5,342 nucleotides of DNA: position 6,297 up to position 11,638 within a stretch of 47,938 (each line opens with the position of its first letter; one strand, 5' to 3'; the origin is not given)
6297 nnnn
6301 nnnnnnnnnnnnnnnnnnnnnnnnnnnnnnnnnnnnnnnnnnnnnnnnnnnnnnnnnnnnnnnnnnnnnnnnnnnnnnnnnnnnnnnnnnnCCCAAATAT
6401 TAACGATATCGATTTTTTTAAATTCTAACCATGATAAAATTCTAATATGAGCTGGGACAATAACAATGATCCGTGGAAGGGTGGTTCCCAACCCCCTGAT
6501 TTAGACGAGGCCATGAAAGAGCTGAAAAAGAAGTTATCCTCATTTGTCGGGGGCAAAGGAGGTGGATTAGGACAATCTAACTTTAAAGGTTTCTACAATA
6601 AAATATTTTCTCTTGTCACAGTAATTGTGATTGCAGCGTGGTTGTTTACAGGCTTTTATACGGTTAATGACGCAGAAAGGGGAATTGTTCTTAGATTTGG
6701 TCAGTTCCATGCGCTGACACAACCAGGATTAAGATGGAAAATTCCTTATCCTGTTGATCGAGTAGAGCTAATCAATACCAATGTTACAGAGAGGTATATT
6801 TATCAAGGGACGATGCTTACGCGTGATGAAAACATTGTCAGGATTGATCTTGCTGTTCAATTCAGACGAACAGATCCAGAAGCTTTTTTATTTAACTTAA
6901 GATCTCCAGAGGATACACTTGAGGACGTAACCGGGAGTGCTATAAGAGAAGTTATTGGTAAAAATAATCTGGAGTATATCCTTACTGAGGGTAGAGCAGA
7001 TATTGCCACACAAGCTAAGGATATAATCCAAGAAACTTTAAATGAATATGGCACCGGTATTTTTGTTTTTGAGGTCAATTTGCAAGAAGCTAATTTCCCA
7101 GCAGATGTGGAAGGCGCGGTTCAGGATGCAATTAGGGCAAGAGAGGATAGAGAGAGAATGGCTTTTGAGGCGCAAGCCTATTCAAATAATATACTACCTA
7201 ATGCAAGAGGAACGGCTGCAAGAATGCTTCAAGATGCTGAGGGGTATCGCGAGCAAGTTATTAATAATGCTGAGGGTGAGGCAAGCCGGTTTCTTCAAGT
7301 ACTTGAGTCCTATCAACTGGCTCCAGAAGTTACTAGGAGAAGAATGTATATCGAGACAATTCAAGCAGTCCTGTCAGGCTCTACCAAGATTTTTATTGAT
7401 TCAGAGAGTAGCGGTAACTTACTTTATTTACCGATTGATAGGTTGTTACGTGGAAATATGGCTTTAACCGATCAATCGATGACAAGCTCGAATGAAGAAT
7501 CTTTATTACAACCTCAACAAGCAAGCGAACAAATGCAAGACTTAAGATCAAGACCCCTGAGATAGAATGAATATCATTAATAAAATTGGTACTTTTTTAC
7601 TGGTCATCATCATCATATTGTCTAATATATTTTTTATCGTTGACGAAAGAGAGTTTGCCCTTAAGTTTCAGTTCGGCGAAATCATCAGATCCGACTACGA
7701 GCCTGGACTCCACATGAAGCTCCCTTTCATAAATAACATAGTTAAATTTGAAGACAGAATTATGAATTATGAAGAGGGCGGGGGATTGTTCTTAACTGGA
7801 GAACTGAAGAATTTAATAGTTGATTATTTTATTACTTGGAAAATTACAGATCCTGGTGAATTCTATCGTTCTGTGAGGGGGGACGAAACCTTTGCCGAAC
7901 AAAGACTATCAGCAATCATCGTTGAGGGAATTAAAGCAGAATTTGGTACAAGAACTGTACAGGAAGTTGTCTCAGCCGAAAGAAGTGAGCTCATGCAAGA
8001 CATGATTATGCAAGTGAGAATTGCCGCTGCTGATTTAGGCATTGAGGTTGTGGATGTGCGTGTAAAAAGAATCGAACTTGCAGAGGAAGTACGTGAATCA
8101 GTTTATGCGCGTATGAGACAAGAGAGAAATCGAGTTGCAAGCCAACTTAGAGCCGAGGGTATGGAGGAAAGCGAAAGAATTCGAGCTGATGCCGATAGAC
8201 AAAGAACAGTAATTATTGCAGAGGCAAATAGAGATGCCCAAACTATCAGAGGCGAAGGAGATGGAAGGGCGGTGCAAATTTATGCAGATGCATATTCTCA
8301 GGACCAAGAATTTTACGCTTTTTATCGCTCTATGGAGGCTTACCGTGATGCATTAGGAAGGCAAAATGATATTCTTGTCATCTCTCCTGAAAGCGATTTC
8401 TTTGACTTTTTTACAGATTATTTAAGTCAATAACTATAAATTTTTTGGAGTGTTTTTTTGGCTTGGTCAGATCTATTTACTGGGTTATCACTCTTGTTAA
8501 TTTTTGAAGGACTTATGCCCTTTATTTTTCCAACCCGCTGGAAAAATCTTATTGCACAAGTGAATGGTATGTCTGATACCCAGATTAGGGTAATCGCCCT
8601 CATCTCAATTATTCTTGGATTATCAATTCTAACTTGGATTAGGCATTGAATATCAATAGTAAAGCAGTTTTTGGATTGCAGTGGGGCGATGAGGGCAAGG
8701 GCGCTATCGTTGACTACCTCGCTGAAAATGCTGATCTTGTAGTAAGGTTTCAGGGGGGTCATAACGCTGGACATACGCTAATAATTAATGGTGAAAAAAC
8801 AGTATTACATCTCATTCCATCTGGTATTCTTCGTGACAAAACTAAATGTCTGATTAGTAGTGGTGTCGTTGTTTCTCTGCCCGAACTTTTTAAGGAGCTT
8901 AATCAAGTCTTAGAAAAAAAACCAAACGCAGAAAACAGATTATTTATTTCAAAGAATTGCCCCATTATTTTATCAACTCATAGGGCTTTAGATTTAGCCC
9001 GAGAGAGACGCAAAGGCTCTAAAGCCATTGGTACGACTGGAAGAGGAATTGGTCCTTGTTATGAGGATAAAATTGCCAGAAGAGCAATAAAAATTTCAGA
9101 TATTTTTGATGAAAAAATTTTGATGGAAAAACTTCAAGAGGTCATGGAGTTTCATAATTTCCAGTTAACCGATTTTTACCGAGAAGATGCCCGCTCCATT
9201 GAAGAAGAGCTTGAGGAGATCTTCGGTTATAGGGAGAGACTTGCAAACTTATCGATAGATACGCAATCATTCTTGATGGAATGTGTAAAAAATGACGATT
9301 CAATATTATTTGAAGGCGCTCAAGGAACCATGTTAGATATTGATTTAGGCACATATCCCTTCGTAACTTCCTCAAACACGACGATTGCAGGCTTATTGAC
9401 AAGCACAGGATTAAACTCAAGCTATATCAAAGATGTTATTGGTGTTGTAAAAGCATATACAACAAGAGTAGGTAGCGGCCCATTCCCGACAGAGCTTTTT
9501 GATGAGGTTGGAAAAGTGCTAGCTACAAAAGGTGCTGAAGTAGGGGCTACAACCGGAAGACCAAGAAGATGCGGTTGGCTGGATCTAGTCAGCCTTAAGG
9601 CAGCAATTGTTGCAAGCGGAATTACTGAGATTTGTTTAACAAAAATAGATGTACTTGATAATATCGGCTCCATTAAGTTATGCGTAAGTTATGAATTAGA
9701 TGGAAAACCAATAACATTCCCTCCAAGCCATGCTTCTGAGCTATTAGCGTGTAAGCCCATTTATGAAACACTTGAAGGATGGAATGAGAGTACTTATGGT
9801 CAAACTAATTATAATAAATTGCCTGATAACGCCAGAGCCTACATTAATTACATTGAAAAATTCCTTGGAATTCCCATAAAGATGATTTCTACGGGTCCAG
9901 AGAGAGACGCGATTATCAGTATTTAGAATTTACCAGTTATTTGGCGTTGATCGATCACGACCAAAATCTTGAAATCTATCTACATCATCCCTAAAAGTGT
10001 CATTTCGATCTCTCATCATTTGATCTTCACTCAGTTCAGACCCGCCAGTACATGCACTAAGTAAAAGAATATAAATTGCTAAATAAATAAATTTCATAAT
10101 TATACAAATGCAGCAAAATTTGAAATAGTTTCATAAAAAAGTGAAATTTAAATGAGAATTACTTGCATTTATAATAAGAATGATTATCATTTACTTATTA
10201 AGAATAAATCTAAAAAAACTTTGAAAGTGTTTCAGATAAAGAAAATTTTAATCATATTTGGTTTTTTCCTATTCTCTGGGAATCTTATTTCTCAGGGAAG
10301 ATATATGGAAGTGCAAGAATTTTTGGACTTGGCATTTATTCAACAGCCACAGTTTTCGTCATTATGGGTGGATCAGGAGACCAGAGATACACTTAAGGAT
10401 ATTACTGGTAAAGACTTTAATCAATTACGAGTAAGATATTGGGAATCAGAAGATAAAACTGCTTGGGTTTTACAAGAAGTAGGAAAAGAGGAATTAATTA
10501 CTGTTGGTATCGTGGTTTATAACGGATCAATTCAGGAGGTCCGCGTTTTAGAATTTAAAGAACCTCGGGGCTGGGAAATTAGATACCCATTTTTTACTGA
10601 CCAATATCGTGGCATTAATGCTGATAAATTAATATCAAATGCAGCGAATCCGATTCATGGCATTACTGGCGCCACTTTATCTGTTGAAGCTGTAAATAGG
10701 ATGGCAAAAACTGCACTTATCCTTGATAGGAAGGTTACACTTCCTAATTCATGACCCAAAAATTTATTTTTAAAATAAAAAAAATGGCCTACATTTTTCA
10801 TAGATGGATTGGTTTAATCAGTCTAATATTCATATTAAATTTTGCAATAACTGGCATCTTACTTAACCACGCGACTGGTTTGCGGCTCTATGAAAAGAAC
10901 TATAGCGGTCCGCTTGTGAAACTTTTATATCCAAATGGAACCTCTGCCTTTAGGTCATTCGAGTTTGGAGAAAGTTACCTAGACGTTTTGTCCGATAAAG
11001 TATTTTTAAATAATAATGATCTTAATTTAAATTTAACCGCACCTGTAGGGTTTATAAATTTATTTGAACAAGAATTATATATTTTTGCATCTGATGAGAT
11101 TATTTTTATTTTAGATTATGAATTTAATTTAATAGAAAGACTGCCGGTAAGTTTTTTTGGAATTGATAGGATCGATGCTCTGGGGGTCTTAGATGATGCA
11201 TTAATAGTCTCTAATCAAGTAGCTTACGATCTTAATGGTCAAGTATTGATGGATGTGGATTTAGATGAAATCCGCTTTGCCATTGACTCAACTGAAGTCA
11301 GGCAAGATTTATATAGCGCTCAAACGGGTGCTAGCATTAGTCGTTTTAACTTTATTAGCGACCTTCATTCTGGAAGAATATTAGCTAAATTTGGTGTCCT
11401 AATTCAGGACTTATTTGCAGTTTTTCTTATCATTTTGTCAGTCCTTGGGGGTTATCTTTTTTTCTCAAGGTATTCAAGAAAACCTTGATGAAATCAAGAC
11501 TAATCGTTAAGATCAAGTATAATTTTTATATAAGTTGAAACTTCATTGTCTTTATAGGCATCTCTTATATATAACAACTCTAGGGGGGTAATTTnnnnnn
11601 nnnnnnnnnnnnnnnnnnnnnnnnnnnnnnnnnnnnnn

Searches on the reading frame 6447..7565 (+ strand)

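Call 23: search_protein_families(library=pfam, proteins=[window:6447-7565:+], max_evalue=0.001)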
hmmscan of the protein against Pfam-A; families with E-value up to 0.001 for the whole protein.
window:6447-7565:+ (372 aa): 2 families
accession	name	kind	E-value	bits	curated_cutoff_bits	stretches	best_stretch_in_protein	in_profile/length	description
PF01145.31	Band_7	-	2.1e-30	106.5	23.6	1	72-244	2-174/176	SPFH domain / Band 7 family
PF12221.13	HflK_N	-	1.5e-09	38.1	22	1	1-37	1-44/44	Bacterial membrane protein N terminal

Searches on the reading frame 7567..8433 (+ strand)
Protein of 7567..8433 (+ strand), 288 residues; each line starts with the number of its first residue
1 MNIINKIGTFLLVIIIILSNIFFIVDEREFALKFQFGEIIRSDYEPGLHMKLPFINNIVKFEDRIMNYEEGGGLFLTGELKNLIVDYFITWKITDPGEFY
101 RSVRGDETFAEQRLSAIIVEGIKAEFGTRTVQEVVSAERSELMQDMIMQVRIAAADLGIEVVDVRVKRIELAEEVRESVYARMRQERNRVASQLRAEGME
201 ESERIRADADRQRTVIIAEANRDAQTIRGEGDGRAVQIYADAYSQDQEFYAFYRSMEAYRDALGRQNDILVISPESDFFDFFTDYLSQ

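Call 23: search_protein_families(library=pfam, proteins=[window:7567-8433:+], max_evalue=0.001)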
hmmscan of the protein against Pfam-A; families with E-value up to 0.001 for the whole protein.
window:7567-8433:+ (288 aa): 1 family
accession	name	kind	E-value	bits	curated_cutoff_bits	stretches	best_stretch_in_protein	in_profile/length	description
PF01145.31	Band_7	-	4.6e-29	102.2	23.6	1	23-198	1-174/176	SPFH domain / Band 7 family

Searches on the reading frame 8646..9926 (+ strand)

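Call 23: search_protein_families(library=pfam, proteins=[window:8646-9926:+], max_evalue=0.001)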
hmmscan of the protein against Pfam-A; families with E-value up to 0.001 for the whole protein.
window:8646-9926:+ (426 aa): 1 family
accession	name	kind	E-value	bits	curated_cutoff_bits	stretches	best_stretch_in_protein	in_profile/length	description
PF00709.27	Adenylsucc_synt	-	2.3e-174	580.5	27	1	8-424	2-416/416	Adenylosuccinate synthetase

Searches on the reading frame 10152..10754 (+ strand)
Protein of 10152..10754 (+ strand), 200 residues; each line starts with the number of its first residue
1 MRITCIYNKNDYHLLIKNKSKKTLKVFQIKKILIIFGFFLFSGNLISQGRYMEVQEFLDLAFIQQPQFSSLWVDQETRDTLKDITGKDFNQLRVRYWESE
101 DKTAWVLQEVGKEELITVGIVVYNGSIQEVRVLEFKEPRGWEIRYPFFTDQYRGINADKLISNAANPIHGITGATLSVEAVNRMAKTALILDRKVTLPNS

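Call 3: search_protein_families(library=pfam, proteins=[window:10152-10754:+], max_evalue=0.01)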
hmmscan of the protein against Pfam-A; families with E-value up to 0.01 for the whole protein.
window:10152-10754:+ (200 aa): 1 family
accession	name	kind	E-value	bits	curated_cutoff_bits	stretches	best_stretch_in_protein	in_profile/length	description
PF04205.19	FMN_bind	-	2.7e-07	31.6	22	1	115-189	5-76/77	FMN-binding domain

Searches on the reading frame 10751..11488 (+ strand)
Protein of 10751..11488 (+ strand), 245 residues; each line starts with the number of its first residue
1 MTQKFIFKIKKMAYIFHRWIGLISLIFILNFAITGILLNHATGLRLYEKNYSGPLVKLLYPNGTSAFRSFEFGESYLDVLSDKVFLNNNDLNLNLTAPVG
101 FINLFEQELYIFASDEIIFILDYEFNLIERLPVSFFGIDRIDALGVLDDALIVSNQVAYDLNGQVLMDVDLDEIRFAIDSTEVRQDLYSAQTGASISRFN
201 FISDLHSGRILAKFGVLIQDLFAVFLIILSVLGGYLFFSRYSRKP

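Call 3: search_protein_families(library=pfam, proteins=[window:10751-11488:+], max_evalue=0.01)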
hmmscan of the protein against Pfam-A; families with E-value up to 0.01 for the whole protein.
window:10751-11488:+ (245 aa): 2 families
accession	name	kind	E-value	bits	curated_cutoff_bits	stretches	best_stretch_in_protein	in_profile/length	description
PF03929.21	PepSY_TM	-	1.5e-08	35.3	28.8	1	182-240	97-159/295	PepSY-associated TM region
PF16357.10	PepSY_TM_like_2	-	2.1e-08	34.9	27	2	191-243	124-173/197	Putative PepSY_TM-like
